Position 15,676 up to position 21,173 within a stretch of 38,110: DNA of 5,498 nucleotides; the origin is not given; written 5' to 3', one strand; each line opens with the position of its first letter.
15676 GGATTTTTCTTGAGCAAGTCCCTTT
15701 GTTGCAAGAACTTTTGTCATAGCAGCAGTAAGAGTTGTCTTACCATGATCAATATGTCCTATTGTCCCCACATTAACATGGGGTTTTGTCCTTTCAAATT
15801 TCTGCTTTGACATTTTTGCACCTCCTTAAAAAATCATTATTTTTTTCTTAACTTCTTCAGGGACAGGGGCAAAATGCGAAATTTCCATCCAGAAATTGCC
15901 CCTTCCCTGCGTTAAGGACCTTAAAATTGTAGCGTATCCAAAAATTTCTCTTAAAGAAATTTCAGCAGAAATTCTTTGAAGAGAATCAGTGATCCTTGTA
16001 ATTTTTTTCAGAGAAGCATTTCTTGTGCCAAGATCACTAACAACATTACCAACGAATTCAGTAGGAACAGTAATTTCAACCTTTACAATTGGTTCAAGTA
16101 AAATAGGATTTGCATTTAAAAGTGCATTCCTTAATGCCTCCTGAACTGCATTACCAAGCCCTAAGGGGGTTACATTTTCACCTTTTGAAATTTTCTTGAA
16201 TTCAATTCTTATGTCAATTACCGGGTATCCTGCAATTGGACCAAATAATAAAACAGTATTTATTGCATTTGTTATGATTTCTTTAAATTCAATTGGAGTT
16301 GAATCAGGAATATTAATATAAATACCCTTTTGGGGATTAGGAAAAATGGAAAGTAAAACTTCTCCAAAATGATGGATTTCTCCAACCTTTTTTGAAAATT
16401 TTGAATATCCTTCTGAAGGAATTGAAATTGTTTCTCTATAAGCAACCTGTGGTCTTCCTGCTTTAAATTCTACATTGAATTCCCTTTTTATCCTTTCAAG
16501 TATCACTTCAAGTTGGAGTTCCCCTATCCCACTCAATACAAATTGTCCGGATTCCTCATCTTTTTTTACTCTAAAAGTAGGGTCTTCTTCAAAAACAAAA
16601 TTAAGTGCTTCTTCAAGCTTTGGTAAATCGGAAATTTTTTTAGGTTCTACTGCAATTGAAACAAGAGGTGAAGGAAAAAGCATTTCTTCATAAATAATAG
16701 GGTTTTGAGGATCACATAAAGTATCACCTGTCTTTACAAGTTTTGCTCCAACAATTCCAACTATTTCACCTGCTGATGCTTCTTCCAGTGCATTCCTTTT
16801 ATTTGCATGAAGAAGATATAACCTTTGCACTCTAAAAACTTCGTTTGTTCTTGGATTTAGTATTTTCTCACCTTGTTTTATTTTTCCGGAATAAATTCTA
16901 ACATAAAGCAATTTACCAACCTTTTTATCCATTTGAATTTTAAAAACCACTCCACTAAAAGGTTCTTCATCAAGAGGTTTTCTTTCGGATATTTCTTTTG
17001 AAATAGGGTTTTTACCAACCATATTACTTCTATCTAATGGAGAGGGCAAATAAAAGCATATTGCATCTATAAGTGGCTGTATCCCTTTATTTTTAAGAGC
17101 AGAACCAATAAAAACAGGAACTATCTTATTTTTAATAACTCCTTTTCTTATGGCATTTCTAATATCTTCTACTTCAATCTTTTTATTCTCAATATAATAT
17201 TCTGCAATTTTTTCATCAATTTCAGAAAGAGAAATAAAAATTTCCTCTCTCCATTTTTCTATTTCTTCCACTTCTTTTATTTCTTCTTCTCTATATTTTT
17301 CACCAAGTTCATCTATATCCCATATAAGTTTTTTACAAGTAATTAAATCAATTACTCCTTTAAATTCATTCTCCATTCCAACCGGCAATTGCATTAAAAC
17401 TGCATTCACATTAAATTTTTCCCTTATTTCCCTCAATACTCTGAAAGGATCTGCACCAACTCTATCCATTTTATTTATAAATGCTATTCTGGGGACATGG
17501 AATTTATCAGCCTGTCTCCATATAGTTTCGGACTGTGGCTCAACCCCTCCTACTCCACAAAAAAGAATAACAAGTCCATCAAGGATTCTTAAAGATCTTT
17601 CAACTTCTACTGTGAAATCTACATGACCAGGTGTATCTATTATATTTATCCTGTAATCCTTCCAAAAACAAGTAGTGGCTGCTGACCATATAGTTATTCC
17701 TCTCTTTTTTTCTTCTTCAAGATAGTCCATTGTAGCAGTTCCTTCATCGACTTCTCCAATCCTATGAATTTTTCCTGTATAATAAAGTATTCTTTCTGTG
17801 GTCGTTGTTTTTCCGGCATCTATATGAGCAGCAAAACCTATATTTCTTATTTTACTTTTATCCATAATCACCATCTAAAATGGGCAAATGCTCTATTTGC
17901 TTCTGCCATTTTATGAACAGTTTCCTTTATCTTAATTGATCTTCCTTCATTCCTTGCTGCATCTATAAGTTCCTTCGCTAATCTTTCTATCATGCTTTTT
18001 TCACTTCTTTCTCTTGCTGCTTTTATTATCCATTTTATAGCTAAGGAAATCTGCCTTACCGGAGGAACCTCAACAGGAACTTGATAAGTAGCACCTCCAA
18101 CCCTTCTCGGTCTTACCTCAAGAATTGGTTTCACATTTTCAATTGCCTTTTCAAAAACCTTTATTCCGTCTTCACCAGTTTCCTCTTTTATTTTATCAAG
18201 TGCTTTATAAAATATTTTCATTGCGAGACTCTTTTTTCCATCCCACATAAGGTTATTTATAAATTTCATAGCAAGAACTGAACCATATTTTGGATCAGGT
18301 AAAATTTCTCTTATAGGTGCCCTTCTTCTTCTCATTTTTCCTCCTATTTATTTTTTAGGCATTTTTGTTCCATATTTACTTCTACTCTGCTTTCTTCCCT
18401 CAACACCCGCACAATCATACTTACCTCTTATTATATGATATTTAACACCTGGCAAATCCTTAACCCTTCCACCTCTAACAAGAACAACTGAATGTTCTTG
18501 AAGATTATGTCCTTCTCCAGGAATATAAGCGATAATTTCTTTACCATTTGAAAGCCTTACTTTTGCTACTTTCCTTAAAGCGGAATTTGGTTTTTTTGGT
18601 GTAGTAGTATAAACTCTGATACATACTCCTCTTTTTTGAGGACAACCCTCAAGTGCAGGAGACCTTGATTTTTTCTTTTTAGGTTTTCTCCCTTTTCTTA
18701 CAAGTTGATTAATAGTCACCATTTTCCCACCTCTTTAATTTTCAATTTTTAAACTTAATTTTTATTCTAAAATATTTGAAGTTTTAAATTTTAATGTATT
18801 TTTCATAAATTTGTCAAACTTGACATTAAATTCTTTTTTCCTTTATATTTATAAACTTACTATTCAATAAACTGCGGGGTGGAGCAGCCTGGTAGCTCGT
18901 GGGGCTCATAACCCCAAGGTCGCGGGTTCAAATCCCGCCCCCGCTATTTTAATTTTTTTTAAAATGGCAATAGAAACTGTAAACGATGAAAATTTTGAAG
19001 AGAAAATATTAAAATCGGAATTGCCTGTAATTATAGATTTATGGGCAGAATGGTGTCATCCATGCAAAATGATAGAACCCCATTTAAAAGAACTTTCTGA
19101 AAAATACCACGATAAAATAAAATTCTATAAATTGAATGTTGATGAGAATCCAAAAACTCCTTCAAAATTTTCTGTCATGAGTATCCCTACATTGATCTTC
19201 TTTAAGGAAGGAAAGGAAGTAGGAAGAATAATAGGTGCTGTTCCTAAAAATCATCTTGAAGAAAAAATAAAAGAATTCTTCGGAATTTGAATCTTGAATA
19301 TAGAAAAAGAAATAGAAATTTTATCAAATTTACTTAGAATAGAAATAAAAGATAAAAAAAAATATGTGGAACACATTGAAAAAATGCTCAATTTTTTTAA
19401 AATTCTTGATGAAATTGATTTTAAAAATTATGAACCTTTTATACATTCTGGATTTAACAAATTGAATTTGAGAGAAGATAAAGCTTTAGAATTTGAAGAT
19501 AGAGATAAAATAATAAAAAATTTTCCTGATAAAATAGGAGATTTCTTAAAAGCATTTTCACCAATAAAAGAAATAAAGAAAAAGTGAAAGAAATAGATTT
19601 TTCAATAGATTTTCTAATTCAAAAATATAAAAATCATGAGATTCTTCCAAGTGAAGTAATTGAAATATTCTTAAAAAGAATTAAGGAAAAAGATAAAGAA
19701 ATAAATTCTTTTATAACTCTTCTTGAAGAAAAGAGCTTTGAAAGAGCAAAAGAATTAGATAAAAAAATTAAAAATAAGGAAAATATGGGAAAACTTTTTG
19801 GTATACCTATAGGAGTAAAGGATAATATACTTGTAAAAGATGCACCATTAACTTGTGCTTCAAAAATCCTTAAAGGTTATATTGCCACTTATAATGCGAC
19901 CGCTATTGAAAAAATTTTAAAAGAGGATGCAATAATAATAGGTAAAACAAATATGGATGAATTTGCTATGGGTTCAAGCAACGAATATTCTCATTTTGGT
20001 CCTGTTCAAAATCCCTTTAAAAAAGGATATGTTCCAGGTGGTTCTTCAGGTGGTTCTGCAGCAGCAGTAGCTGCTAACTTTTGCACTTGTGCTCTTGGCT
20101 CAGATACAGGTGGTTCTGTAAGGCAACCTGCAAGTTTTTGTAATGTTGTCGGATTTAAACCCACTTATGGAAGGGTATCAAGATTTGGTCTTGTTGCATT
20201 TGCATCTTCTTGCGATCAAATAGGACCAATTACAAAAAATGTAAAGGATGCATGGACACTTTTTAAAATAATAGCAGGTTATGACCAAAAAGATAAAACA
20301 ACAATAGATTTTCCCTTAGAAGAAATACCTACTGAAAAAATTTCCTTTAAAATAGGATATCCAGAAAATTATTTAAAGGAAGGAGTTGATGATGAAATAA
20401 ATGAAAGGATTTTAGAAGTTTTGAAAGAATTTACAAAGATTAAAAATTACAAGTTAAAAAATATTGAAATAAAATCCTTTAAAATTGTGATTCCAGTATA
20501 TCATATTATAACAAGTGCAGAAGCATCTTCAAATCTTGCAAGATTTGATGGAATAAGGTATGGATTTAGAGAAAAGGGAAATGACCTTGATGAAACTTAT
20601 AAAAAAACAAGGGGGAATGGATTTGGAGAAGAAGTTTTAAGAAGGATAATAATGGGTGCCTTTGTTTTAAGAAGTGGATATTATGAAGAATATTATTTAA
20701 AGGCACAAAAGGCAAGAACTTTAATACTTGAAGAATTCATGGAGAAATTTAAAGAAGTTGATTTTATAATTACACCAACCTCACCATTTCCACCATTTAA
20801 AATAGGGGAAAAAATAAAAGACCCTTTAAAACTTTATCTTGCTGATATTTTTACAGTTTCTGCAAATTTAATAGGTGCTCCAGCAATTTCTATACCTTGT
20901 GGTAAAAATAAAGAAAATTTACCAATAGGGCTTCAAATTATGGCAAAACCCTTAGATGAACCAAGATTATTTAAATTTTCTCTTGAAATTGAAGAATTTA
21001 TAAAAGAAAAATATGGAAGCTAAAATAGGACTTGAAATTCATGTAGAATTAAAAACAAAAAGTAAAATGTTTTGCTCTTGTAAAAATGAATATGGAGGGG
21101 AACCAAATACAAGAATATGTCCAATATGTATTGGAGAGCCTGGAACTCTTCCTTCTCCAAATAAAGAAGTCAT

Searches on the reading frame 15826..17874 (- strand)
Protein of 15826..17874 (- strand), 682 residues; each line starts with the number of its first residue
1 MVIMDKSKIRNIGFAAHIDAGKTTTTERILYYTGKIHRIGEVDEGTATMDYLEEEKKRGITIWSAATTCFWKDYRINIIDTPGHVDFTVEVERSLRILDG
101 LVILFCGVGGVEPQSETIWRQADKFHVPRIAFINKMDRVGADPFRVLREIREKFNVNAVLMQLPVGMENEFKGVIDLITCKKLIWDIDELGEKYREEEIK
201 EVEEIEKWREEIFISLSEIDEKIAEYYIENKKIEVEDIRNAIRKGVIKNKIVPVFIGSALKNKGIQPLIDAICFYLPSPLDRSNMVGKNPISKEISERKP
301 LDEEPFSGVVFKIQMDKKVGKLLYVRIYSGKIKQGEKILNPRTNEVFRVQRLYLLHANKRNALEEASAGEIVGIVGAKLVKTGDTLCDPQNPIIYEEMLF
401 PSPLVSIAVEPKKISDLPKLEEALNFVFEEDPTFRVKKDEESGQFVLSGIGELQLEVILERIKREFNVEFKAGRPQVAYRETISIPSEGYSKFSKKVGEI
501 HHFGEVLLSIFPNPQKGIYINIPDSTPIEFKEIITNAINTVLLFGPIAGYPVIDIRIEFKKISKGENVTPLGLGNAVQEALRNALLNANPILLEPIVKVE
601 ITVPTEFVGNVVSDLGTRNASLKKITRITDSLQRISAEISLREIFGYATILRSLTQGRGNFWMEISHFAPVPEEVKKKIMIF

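Call 57: search_protein_families(library=pfam, proteins=[window:15826-17874:-], max_evalue=0.00001)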
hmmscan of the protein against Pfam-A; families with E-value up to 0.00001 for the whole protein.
window:15826-17874:- (682 aa): 7 families
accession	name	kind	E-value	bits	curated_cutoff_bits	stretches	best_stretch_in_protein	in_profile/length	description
PF00009.33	GTP_EFTU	-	2.3e-62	210.4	26.5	1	8-278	2-188/188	Elongation factor Tu GTP binding domain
PF14492.12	EFG_III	-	2.1e-27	95.4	27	1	400-473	1-74/75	Elongation Factor G, domain III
PF00679.30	EFG_C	-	9.6e-26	90.1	27.9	1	592-678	2-88/89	Elongation factor G C-terminus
PF22042.2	EF-G_D2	-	4e-20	72.2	27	1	305-388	1-83/84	Elongation factor G domain 2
PF03144.31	GTP_EFTU_D2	-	1.4e-15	57.9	30.3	1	320-387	1-73/73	Elongation factor Tu domain 2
PF03764.24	EFG_IV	-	8.8e-12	45.3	24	1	475-588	1-120/121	Elongation factor G, domain IV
PF16658.11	RF3_C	-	6.2e-07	29.7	40.1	1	409-484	15-90/132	Class II release factor RF3, C-terminal domain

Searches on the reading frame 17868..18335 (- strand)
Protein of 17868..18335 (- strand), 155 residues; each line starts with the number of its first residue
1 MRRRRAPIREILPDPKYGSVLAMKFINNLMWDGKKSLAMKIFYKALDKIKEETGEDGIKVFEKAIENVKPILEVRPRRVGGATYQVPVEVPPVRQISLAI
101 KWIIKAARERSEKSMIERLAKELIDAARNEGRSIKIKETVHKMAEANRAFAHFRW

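Call 57: search_protein_families(library=pfam, proteins=[window:17868-18335:-], max_evalue=0.00001)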
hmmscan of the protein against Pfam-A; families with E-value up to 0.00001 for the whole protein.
window:17868-18335:- (155 aa): 1 family
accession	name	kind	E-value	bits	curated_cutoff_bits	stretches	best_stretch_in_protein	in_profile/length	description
PF00177.27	Ribosomal_S7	-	1.8e-64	216.3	24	1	1-148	1-148/148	Ribosomal protein S7p/S5e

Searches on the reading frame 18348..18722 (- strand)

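Call 57: search_protein_families(library=pfam, proteins=[window:18348-18722:-], max_evalue=0.00001)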
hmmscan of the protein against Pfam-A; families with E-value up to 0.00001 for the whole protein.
window:18348-18722:- (124 aa): 1 family
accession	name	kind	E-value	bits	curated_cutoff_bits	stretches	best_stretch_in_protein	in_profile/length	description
PF00164.32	Ribosom_S12_S23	-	2.6e-42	143.4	22.3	1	18-121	2-107/110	Ribosomal protein S12/S23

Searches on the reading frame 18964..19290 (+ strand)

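Call 57: search_protein_families(library=pfam, proteins=[window:18964-19290:+], max_evalue=0.00001)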
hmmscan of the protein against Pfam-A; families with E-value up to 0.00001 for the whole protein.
window:18964-19290:+ (108 aa): 3 families
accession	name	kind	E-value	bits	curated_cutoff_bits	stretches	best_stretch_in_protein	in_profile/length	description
PF00085.26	Thioredoxin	-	5.7e-33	113.4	23.5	1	4-104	3-103/103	Thioredoxin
PF13098.12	Thioredoxin_2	-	8.2e-10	39.4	27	1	17-101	3-103/104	Thioredoxin-like domain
PF13905.12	Thioredoxin_8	-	7.8e-07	29.8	27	0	22-62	4-46/94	Thioredoxin-like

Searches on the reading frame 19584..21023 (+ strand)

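Call 57: search_protein_families(library=pfam, proteins=[window:19584-21023:+], max_evalue=0.00001)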
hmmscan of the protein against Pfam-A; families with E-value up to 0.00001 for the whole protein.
window:19584-21023:+ (479 aa): 1 family
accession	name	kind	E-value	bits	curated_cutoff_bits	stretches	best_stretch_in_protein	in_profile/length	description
PF01425.27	Amidase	-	1.9e-146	489.1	27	1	24-462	1-444/445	Amidase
